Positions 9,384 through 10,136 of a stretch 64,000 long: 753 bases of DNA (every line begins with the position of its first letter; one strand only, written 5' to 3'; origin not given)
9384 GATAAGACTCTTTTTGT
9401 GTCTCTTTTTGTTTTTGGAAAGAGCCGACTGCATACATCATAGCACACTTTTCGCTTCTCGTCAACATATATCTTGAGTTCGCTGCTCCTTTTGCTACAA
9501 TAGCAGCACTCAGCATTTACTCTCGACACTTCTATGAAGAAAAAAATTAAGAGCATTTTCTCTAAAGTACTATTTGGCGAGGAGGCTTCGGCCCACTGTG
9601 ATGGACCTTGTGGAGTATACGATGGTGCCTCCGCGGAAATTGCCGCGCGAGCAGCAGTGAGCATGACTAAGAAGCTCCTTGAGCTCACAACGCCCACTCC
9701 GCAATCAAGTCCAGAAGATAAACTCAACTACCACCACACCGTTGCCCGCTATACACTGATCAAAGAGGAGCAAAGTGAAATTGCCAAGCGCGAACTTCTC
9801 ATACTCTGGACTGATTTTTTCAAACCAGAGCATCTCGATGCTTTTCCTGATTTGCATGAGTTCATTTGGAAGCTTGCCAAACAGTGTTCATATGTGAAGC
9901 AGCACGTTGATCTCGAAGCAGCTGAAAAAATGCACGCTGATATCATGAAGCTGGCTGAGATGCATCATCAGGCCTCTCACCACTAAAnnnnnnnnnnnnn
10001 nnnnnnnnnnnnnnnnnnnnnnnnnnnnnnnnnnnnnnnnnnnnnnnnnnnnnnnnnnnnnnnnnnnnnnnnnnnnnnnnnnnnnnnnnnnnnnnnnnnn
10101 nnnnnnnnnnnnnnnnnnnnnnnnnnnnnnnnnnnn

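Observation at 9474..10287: Ni-superoxide dismutase with its SodX maturation peptidase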

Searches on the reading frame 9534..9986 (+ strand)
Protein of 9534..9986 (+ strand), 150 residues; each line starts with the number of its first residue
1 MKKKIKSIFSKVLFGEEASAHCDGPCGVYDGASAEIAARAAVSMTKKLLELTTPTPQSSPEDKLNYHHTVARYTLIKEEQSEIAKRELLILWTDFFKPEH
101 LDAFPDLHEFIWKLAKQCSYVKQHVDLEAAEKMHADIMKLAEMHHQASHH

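Call 3: search_protein_families(library=pfam, proteins=[window:9534-9986:+], max_evalue=0.01)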
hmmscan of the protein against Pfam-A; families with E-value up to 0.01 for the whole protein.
window:9534-9986:+ (150 aa): 1 family
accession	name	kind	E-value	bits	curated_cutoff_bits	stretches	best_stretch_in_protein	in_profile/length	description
PF09055.16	Sod_Ni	-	6.9e-37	127.3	25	1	17-146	2-125/127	Nickel-containing superoxide dismutase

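Call 4: search_protein_families(library=ncbifam, proteins=[window:9534-9986:+], max_evalue=0.01)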
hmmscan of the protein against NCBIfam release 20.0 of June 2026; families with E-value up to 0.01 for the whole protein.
window:9534-9986:+ (150 aa): 1 family
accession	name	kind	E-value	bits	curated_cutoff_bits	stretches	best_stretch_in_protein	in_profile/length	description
TIGR02753.1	sodN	equivalog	4.7e-44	150.1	90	1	3-146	3-141/145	superoxide dismutase, Ni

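Call 5: search_solved_structures(query=window:9534-9986:+, max_evalue=1, show_alignments=2)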
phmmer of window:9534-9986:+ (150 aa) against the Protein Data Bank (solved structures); distinct sequences matched with E-value up to 1: 10.
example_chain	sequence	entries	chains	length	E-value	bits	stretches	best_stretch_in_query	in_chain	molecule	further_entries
1q0d_A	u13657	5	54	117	3.9e-17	65.8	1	21-133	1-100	Superoxide dismutase [Ni]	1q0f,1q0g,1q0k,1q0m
1t6i_A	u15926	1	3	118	1.1e-16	64.3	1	21-132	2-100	Superoxide dismutase [Ni]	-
1t6q_A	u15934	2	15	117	1.8e-16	63.7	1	21-132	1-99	Superoxide dismutase [Ni]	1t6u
3g4x_A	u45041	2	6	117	5.7e-16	62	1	21-132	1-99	Superoxide dismutase [Ni]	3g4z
4ncq_A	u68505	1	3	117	1.4e-15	60.7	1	22-132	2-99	Superoxide dismutase [Ni]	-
3g50_A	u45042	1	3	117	2.7e-15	59.8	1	21-132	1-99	Superoxide dismutase [Ni]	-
7nmb_A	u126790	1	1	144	0.022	18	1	74-113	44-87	Cholera toxin transcriptional activator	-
8b4b_W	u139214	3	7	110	0.087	16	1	74-113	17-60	Cholera toxin transcriptional activator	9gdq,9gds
8b4c_D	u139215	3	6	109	0.091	16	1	74-113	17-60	Cholera toxin transcriptional activator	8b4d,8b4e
6fdg_A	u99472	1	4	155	0.46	13.7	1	68-114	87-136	4-hydroxybenzoyl-CoA thioesterase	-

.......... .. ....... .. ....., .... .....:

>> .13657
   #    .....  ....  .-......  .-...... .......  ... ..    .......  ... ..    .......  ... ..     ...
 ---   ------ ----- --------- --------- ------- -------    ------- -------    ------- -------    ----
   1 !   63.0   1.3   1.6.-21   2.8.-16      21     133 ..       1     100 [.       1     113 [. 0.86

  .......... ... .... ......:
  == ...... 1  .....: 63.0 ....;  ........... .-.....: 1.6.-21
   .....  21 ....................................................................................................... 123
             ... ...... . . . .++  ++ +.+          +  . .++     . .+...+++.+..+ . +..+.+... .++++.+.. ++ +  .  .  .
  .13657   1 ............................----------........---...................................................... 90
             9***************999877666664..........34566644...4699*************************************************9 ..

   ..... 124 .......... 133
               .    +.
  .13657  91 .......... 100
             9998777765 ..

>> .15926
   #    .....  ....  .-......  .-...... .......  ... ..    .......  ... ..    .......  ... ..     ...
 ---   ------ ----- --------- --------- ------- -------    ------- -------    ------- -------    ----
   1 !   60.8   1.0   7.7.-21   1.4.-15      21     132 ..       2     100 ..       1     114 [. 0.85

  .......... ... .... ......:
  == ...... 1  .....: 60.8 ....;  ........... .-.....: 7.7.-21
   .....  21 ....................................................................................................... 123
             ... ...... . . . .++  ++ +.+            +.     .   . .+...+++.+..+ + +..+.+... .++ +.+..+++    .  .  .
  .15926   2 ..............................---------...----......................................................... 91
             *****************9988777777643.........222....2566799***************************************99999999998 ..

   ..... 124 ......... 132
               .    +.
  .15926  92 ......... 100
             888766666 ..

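Call 6: find_homologous_proteins(query=window:9534-9986:+)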
Query window:9534-9986:+ (150 aa): 4067 proteins with E <= 0.001 among 4111 candidates; the best 120 are listed.
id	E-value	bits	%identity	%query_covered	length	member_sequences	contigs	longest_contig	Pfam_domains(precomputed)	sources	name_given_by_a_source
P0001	3.9e-95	333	100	100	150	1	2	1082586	PF09055.17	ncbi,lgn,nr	ncbi:MAG: superoxide dismutase, Ni [Candidatus Nomurabacteria bacterium]|nr:MAG: superoxide dismutas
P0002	5.7e-69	248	78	91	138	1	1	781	PF09055.17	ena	-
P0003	1.9e-62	227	69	97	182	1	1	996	PF09055.17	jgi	-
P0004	4.4e-60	220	68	97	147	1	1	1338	PF09055.17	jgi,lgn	jgi:nickel superoxide dismutase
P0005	1.8e-56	208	68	96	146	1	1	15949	PF09055.17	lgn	-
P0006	8.4e-54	199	65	95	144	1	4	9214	PF09055.17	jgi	jgi:nickel superoxide dismutase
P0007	8.8e-52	193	64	96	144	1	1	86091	PF09055.17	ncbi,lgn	-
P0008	5.7e-51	190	59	95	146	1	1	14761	PF09055.17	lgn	-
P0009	3.8e-46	175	61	95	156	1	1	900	PF09055.17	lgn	-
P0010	6.5e-44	167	60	93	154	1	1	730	PF09055.17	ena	-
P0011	2.6e-43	165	57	95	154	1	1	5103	PF09055.17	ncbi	-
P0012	3.8e-43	165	55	95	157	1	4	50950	PF09055.17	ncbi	-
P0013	6.3e-43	164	60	84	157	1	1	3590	PF09055.17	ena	-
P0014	1.2e-42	163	59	88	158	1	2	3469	PF09055.17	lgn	-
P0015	1.4e-42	163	58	89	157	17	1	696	PF09055.17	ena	-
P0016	1.5e-42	163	55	95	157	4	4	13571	PF09055.17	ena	-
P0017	2.5e-42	162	55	95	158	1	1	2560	PF09055.17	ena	-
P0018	3.6e-42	162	56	95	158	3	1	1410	PF09055.17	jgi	jgi:nickel superoxide dismutase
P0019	3.7e-42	162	57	85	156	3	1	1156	PF09055.17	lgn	-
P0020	6.0e-42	161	58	89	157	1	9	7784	PF09055.17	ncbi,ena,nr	ncbi:MAG: superoxide dismutase, Ni [Anaerolineae bacterium]|nr:superoxide dismutase, Ni [Anaerolinea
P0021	6.7e-42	161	54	93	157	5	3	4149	PF09055.17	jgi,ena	jgi:nickel superoxide dismutase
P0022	8.6e-42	160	55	94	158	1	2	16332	PF09055.17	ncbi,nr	ncbi:MAG: superoxide dismutase, Ni [Chloroflexi bacterium]|nr:MAG: superoxide dismutase, Ni [Chlorof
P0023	8.9e-42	160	55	94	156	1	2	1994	PF09055.17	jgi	jgi:nickel superoxide dismutase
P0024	1.0e-41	160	55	95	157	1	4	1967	PF09055.17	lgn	-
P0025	1.3e-41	160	54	95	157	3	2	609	PF09055.17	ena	-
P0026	1.5e-41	160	57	86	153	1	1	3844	PF09055.17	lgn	-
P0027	1.7e-41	159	54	93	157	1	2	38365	PF09055.17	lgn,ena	-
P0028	1.8e-41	159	57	95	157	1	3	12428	PF09055.17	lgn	-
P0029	1.9e-41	159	57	87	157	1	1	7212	PF09055.17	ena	-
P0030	2.0e-41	159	54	91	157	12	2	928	PF09055.17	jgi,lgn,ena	-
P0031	2.3e-41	159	62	77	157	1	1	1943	PF09055.17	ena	-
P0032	2.5e-41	159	55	94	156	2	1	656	PF09055.17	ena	-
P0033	2.8e-41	159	53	95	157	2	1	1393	PF09055.17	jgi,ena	-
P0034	2.9e-41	159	54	93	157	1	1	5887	PF09055.17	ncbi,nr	ncbi:MAG: superoxide dismutase, Ni [Anaerolineae bacterium]|nr:superoxide dismutase, Ni [Anaerolinea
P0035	3.0e-41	159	53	95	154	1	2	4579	PF09055.17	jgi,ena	-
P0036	3.0e-41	159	65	77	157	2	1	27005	PF09055.17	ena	-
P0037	3.2e-41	159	52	95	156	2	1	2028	PF09055.17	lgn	-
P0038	3.4e-41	158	60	83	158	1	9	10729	PF09055.17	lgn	-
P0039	3.4e-41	158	57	91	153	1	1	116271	PF09055.17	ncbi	-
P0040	3.7e-41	158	57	87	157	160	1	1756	PF09055.17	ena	-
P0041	4.1e-41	158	55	89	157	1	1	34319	PF09055.17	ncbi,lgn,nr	ncbi:MAG: superoxide dismutase, Ni [Candidatus Omnitrophica bacterium]|nr:superoxide dismutase, Ni [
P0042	4.4e-41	158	59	82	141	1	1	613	PF09055.17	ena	-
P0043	4.6e-41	158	55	92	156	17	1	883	PF09055.17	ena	-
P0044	4.7e-41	158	52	95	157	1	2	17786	PF09055.17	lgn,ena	-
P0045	4.8e-41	158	56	90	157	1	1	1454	PF09055.17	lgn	-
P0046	4.9e-41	158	59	85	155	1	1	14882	PF09055.17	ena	-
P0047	4.9e-41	158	54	95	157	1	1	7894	PF09055.17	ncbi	-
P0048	5.0e-41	158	60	81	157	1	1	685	PF09055.17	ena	-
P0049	5.9e-41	158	53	95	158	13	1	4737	PF09055.17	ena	-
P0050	6.5e-41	158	53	98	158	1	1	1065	PF09055.17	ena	-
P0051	6.6e-41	158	56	95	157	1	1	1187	PF09055.17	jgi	jgi:nickel superoxide dismutase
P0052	6.7e-41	158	54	93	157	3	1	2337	PF09055.17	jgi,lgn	jgi:nickel superoxide dismutase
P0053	6.8e-41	157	55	95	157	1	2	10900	PF09055.17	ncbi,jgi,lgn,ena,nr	ncbi:TPA: superoxide dismutase, Ni [Candidatus Poribacteria bacterium]|nr:superoxide dismutase, Ni [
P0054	7.2e-41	157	53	95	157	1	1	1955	PF09055.17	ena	-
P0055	7.3e-41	157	55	93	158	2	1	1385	PF09055.17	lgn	-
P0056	7.4e-41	157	51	99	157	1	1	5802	PF09055.17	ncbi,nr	ncbi:MAG: superoxide dismutase, Ni [Planctomycetota bacterium]|nr:MAG: superoxide dismutase, Ni [Pla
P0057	8.1e-41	157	56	89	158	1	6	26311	PF09055.17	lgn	-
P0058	8.4e-41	157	58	85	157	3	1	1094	PF09055.17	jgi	-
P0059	8.6e-41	157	61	84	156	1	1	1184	PF09055.17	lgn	-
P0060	8.6e-41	157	54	93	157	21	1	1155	PF09055.17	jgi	jgi:nickel superoxide dismutase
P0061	9.2e-41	157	60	86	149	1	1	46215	PF09055.17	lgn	-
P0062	9.3e-41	157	57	84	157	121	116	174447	PF09055.17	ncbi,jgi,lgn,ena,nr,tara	ncbi:MAG: superoxide dismutase, Ni [Actinomycetota bacterium]|nr:superoxide dismutase, Ni [Acidimicr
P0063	9.3e-41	157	56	93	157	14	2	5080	PF09055.17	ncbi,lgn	-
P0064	9.5e-41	157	56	93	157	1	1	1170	PF09055.17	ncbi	-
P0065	9.6e-41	157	58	86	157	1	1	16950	PF09055.17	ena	-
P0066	1.0e-40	157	55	95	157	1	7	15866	PF09055.17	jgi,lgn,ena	-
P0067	1.1e-40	157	54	93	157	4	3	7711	PF09055.17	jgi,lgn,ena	jgi:nickel superoxide dismutase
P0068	1.1e-40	157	58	93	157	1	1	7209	PF09055.17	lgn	-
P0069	1.3e-40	157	55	89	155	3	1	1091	PF09055.17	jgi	jgi:nickel superoxide dismutase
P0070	1.3e-40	157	57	91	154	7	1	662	PF09055.17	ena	-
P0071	1.3e-40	157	55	91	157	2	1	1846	PF09055.17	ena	-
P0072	1.4e-40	157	53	95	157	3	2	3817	PF09055.17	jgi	jgi:nickel superoxide dismutase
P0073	1.4e-40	156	54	93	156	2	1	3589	PF09055.17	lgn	-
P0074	1.5e-40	156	59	84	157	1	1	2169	PF09055.17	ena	-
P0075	1.5e-40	156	52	95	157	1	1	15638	PF09055.17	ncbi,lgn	ncbi:MAG: superoxide dismutase, Ni [Myxococcota bacterium]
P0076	1.5e-40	156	61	77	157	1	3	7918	PF09055.17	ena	-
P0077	1.6e-40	156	59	81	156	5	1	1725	PF09055.17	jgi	jgi:nickel superoxide dismutase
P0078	1.6e-40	156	53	95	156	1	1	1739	PF09055.17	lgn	-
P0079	1.7e-40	156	52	95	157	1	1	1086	PF09055.17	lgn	-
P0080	1.8e-40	156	53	93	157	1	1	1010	PF09055.17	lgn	-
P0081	1.8e-40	156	59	82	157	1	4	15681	PF09055.17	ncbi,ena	-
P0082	1.8e-40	156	54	92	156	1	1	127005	PF09055.17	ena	-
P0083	1.8e-40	156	56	84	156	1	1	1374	PF09055.17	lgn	-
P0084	1.8e-40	156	52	95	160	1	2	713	PF09055.17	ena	-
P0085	1.9e-40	156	59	82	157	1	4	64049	PF09055.17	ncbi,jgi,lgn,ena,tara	tara:strand:+ start:1357 stop:1830 length:474 start_codon:yes stop_codon:yes gene_type:complete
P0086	2.1e-40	156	54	93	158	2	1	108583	PF09055.17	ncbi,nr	ncbi:superoxide dismutase, Ni [Chloroflexi bacterium TSY]|nr:superoxide dismutase, Ni [Chloroflexi b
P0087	2.1e-40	156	54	93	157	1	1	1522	PF09055.17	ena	-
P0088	2.2e-40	156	56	84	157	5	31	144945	PF09055.17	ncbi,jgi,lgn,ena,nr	ncbi:MAG: superoxide dismutase, Ni [Acidimicrobiales bacterium]|nr:superoxide dismutase, Ni [Acidimi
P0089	2.3e-40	156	56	87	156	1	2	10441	PF09055.17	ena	-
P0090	2.4e-40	156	59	82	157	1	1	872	PF09055.17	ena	-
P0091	2.5e-40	156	54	93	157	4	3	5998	PF09055.17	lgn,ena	-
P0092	2.6e-40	156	60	84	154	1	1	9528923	PF09055.17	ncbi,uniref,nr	ncbi:superoxide dismutase, Ni [Pseudenhygromyxa sp. WMMC2535]|uniref:superoxide dismutase, Ni n=1 Ta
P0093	2.6e-40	156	56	83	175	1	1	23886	PF09055.17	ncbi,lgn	-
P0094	2.7e-40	156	52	95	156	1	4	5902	PF09055.17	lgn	-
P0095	2.8e-40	155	62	82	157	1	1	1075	PF09055.17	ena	-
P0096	2.9e-40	155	53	95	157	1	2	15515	PF09055.17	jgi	jgi:nickel superoxide dismutase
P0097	2.9e-40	155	54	95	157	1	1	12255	PF09055.17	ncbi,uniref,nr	ncbi:superoxide dismutase, Ni [Spirulina sp. CS-785/01]|uniref:superoxide dismutase, Ni n=1 Tax=Spir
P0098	2.9e-40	155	60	84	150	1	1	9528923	PF09055.17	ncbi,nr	ncbi:superoxide dismutase, Ni [Pseudenhygromyxa sp. WMMC2535]|nr:superoxide dismutase, Ni [Pseudenhy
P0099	3.3e-40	155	51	97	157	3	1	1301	PF09055.17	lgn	-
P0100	3.3e-40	155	55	91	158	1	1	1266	PF09055.17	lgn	-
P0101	3.6e-40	155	54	98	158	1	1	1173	PF09055.17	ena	-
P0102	3.6e-40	155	52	95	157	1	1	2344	PF09055.17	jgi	jgi:nickel superoxide dismutase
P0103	3.6e-40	155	53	95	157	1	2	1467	PF09055.17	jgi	jgi:nickel superoxide dismutase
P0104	3.9e-40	155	59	82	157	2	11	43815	PF09055.17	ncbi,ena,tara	tara:strand:+ start:1293 stop:1766 length:474 start_codon:yes stop_codon:yes gene_type:complete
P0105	3.9e-40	155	56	87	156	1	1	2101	PF09055.17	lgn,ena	-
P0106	3.9e-40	155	54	95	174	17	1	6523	PF09055.17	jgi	jgi:nickel superoxide dismutase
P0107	4.1e-40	155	54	89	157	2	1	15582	PF09055.17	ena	-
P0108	4.2e-40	155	52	94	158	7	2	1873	PF09055.17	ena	-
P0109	4.3e-40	155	52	95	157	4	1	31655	PF09055.17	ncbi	-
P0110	4.3e-40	155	56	93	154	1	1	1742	PF09055.17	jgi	jgi:nickel superoxide dismutase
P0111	4.3e-40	155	54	93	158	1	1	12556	PF09055.17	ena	-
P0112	4.3e-40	155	60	84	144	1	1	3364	PF09055.17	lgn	-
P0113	4.4e-40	155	54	95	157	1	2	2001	PF09055.17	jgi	jgi:nickel superoxide dismutase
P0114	4.4e-40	155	52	95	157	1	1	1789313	PF09055.17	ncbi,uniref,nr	ncbi:superoxide dismutase, Ni [Prochlorococcus marinus]|uniref:superoxide dismutase, Ni n=1 Tax=Proc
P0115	4.5e-40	155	54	93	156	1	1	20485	PF09055.17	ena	-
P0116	4.6e-40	155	52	95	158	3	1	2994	PF09055.17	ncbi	-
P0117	4.9e-40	155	54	93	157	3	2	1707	PF09055.17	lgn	-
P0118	4.9e-40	155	56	89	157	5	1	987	PF09055.17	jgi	jgi:nickel superoxide dismutase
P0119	4.9e-40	155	52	98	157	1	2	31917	PF09055.17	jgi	jgi:nickel superoxide dismutase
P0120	5.0e-40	155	59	78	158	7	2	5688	PF09055.17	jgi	jgi:nickel superoxide dismutase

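Call 10: find_encoding_contigs(protein=P0001, flank=10000, max_places=3)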
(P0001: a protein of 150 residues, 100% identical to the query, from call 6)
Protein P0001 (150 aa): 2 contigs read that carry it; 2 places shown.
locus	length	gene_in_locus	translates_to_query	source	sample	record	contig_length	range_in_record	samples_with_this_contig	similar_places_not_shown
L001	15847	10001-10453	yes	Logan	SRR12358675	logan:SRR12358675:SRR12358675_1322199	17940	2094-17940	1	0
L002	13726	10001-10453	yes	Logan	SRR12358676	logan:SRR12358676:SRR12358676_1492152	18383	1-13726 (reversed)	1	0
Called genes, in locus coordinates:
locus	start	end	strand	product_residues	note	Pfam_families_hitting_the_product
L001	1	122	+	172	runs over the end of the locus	-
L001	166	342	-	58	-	-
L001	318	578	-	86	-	-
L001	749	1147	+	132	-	-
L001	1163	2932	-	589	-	PF01935:DUF87 (weak), PF02534:T4SS-DNA_transf (faint), PF10412:TrwB_AAD_bind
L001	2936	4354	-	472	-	PF26449:DUF8128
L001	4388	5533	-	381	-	PF05066:HARE-HTH (faint), PF04545:Sigma70_r4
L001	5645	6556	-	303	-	PF07549:Sec_GG (faint), PF02355:SecD_SecF_C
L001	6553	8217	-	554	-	PF21760:SecD_1st, PF00639:Rotamase, PF13616:Rotamase_3, PF22599:SecDF_P1_head, PF03176:MMPL, PF02355:SecD_SecF_C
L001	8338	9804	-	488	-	PF13517:FG-GAP_3 (faint), PF21348:RGL11_C (faint), PF01839:FG-GAP (weak), PF03734:YkuD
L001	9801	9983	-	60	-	-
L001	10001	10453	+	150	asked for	PF09055:Sod_Ni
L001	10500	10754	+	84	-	PF10502:Peptidase_S26 (faint)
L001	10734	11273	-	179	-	-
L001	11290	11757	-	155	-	-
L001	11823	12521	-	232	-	PF08713:DNA_alkylation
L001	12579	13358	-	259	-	PF12705:PDDEXK_1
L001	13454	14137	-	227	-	-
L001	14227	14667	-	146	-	PF01161:PBP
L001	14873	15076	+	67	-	PF13560:HTH_31 (weak), PF01381:HTH_3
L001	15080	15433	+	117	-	PF09946:DUF2178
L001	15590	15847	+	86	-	?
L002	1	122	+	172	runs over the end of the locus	-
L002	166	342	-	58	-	-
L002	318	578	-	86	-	-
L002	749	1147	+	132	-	-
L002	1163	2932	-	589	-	PF01935:DUF87 (weak), PF02534:T4SS-DNA_transf (faint), PF10412:TrwB_AAD_bind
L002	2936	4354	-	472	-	PF26449:DUF8128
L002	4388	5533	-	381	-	PF05066:HARE-HTH (faint), PF04545:Sigma70_r4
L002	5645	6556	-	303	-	PF07549:Sec_GG (faint), PF02355:SecD_SecF_C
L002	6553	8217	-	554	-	PF21760:SecD_1st, PF00639:Rotamase, PF13616:Rotamase_3, PF22599:SecDF_P1_head, PF03176:MMPL, PF02355:SecD_SecF_C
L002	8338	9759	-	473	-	PF13517:FG-GAP_3 (faint), PF21348:RGL11_C (faint), PF01839:FG-GAP (weak), PF03734:YkuD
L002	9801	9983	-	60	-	-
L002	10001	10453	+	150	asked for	PF09055:Sod_Ni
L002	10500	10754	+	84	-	PF10502:Peptidase_S26 (faint)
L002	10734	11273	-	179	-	-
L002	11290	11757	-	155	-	-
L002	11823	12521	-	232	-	PF08713:DNA_alkylation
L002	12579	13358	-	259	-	PF12705:PDDEXK_1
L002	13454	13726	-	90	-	?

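Call 11: find_encoding_contigs(protein=P0007, flank=10000, max_places=3)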
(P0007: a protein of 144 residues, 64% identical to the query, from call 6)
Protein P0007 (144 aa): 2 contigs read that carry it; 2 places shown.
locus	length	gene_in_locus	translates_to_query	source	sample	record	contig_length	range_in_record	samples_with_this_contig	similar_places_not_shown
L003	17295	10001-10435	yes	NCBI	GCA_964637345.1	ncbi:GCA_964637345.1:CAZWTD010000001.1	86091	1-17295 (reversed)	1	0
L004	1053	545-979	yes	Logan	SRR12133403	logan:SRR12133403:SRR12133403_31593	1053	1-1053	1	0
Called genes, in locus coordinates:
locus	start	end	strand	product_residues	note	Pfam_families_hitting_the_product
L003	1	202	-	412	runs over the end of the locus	PF00817:IMS, PF11799:IMS_C (weak)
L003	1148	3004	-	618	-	PF01935:DUF87 (weak), PF10412:TrwB_AAD_bind, PF12696:TraG-D_C (faint)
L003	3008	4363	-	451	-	PF26449:DUF8128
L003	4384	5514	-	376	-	PF04545:Sigma70_r4, PF05066:HARE-HTH (faint)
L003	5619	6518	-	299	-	PF07549:Sec_GG, PF02355:SecD_SecF_C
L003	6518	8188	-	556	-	PF21760:SecD_1st, PF00639:Rotamase, PF13616:Rotamase_3, PF22599:SecDF_P1_head, PF02355:SecD_SecF_C, PF03176:MMPL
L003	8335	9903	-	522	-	PF13517:FG-GAP_3 (weak), PF01839:FG-GAP (weak), PF13517:FG-GAP_3, PF03734:YkuD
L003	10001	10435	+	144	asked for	PF09055:Sod_Ni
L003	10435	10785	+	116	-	PF10502:Peptidase_S26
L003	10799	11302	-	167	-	-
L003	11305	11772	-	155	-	PF01928:CYTH (weak)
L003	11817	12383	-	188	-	PF14279:HNH_5, PF01844:HNH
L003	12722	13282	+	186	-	-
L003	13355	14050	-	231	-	PF08713:DNA_alkylation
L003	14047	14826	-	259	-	PF12705:PDDEXK_1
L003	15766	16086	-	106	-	PF18962:Por_Secre_tail (weak), PF13860:FlgD_ig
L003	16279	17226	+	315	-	-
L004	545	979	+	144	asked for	PF09055:Sod_Ni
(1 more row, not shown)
